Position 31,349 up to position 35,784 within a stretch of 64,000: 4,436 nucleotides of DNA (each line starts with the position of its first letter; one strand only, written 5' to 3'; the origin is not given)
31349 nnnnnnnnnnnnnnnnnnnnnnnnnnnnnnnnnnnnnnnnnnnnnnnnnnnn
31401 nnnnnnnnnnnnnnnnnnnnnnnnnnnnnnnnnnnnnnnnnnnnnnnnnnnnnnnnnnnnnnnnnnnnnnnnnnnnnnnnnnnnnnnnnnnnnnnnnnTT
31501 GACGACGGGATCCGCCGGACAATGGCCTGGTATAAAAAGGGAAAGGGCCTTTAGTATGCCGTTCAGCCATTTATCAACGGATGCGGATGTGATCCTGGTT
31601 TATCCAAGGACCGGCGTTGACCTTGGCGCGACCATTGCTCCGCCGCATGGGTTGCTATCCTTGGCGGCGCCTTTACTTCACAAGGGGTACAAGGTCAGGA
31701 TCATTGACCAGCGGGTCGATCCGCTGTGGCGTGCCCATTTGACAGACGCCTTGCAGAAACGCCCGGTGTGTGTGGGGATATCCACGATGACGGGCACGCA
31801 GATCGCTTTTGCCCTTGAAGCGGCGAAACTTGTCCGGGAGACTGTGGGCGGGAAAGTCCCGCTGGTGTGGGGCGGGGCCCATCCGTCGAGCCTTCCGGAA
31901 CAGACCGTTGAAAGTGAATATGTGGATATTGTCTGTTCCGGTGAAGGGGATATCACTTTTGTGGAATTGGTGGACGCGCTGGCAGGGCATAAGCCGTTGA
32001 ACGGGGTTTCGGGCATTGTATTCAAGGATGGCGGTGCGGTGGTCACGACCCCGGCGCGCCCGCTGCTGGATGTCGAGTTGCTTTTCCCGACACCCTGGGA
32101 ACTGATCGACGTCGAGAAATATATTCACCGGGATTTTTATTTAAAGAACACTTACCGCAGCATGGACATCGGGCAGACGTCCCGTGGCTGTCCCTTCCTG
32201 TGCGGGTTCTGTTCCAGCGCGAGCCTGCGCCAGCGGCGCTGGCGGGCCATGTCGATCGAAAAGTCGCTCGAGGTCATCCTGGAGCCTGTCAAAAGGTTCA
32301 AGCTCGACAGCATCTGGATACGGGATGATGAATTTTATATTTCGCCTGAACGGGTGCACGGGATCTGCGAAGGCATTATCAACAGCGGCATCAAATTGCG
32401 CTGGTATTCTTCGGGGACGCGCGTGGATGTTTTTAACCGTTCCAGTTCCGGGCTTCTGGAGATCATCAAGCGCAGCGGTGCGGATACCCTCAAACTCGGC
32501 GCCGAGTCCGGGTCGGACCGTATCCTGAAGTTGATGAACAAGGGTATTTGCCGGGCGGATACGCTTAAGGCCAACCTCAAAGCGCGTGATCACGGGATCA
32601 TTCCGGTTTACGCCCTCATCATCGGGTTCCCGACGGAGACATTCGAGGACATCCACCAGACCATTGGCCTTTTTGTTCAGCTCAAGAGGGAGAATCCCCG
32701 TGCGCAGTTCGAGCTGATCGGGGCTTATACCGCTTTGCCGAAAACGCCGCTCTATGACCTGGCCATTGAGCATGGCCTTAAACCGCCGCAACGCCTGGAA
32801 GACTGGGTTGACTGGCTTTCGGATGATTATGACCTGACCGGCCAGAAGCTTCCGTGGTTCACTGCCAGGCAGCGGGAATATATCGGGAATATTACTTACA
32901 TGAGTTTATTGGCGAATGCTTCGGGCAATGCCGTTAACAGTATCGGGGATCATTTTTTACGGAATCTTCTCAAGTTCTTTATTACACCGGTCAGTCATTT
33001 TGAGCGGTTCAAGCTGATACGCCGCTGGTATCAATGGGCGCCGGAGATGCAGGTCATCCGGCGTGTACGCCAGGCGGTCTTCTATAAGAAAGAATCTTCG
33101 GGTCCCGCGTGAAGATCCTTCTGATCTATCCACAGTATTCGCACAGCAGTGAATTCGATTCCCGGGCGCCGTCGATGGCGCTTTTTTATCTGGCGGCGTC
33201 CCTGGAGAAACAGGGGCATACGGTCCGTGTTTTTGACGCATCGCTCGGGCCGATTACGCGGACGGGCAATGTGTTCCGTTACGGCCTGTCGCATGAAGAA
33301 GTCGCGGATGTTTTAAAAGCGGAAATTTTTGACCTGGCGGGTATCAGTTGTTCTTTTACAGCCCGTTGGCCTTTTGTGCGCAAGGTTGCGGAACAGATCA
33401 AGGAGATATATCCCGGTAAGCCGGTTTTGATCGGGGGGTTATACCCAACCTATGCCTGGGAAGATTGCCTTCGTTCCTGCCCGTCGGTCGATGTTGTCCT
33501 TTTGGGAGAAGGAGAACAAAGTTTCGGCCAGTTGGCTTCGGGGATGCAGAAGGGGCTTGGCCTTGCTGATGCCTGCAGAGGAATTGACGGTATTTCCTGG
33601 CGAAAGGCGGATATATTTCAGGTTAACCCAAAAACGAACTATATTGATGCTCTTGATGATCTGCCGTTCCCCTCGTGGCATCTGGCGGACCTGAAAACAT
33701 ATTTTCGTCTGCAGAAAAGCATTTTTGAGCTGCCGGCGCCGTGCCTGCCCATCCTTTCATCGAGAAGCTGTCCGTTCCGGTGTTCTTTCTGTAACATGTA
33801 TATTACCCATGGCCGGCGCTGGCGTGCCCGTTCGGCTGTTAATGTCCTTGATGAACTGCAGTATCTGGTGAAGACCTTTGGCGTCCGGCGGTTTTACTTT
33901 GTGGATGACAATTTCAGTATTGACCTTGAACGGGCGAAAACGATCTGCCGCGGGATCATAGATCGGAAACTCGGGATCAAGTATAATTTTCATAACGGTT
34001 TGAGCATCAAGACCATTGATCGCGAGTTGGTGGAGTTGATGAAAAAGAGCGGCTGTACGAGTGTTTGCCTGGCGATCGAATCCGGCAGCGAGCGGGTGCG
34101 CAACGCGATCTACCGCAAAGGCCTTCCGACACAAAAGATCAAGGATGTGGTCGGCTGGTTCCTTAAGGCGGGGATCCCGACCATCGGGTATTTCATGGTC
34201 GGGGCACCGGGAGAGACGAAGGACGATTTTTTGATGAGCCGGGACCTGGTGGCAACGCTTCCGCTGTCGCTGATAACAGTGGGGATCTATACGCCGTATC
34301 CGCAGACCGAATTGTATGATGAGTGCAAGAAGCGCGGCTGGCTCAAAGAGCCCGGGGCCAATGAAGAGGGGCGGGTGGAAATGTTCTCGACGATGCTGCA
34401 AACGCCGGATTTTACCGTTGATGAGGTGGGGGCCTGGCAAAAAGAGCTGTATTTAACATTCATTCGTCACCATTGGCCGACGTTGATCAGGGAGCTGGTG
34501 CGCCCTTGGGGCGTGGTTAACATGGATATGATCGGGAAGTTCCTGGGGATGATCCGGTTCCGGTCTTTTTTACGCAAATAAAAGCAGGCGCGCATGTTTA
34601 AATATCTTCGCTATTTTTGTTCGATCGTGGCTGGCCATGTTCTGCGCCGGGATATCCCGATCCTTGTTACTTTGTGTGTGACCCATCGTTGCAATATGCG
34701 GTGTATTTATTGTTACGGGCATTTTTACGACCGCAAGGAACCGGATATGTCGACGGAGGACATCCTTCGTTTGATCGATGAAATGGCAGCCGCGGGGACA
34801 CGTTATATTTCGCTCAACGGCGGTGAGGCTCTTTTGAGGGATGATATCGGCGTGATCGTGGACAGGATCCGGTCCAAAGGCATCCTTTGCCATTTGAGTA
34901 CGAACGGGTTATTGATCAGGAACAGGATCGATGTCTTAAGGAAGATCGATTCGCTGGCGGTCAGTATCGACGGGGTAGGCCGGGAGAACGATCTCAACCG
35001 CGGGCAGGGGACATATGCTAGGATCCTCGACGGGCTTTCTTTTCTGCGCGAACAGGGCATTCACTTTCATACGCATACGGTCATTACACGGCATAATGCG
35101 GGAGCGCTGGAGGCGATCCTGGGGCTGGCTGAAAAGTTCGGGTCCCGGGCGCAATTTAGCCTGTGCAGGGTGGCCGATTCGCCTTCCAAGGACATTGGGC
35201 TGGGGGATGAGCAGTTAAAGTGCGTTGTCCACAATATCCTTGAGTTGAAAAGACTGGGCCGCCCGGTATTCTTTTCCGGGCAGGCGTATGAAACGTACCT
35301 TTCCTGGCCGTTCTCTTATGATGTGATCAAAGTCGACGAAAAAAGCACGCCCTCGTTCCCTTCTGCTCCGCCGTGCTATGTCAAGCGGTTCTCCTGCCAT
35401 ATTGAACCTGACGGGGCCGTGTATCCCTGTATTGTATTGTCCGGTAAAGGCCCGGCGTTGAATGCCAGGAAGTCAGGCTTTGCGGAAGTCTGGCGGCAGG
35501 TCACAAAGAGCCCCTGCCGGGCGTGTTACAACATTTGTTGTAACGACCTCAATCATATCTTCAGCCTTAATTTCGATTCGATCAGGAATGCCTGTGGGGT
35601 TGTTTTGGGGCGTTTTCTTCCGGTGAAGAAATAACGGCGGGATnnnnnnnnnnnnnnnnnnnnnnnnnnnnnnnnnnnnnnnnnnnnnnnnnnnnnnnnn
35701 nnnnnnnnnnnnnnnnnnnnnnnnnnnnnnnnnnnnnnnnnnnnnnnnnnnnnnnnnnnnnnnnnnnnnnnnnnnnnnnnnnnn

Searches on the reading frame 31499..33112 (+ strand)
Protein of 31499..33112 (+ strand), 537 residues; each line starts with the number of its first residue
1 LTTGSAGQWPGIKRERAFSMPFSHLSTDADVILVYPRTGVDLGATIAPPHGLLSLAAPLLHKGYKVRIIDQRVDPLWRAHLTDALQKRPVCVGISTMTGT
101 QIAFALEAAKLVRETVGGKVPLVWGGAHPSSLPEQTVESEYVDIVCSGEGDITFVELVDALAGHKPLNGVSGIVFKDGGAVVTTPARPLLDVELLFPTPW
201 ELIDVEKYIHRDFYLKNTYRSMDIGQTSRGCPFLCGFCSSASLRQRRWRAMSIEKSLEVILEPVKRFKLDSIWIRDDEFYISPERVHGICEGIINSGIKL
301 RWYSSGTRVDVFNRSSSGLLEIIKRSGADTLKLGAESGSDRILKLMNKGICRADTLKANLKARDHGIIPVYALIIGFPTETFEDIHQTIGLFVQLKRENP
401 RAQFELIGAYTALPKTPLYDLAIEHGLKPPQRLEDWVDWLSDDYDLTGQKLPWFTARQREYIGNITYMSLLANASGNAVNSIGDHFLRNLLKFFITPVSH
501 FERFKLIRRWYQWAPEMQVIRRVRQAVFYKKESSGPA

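Call 21: search_protein_families(library=pfam, proteins=[window:31499-33112:+], max_evalue=0.0001)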
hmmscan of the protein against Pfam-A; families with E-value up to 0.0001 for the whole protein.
window:31499-33112:+ (537 aa): 2 families
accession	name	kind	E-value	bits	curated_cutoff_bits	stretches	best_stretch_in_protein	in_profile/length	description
PF04055.27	Radical_SAM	-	4.8e-22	79.3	29.5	1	227-390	3-164/166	Radical SAM superfamily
PF02310.24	B12-binding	-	8.9e-18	64.7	32.1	1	46-158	11-121/121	B12 binding domain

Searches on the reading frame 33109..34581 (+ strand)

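Call 21: search_protein_families(library=pfam, proteins=[window:33109-34581:+], max_evalue=0.0001)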
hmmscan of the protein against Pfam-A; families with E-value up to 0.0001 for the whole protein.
window:33109-34581:+ (490 aa): 2 families
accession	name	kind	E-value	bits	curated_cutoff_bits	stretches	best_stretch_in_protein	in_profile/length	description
PF04055.27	Radical_SAM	-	1.4e-21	77.8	29.5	1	217-380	3-165/166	Radical SAM superfamily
PF02310.24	B12-binding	-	3.6e-19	69.2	32.1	1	17-142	9-120/121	B12 binding domain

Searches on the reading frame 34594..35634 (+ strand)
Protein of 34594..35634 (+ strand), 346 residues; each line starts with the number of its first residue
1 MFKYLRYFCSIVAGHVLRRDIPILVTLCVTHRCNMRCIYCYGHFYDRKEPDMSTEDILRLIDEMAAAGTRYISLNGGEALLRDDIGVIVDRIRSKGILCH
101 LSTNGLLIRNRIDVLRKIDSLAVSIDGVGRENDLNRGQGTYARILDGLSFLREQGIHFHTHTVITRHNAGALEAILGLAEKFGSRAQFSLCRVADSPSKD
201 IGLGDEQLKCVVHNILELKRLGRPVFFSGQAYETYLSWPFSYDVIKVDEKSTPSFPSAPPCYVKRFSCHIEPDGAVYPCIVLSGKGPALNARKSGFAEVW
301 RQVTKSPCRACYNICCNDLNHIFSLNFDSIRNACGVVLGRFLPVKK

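Call 21: search_protein_families(library=pfam, proteins=[window:34594-35634:+], max_evalue=0.0001)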
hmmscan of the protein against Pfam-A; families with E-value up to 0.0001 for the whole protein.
window:34594-35634:+ (346 aa): 2 families
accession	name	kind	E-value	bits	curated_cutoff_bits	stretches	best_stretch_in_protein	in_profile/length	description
PF04055.27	Radical_SAM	-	2.4e-26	93.3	29.5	1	29-177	3-164/166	Radical SAM superfamily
PF13186.11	SPASM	-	7.7e-05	23.3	21.5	0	261-302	1-45/67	Iron-sulfur cluster-binding domain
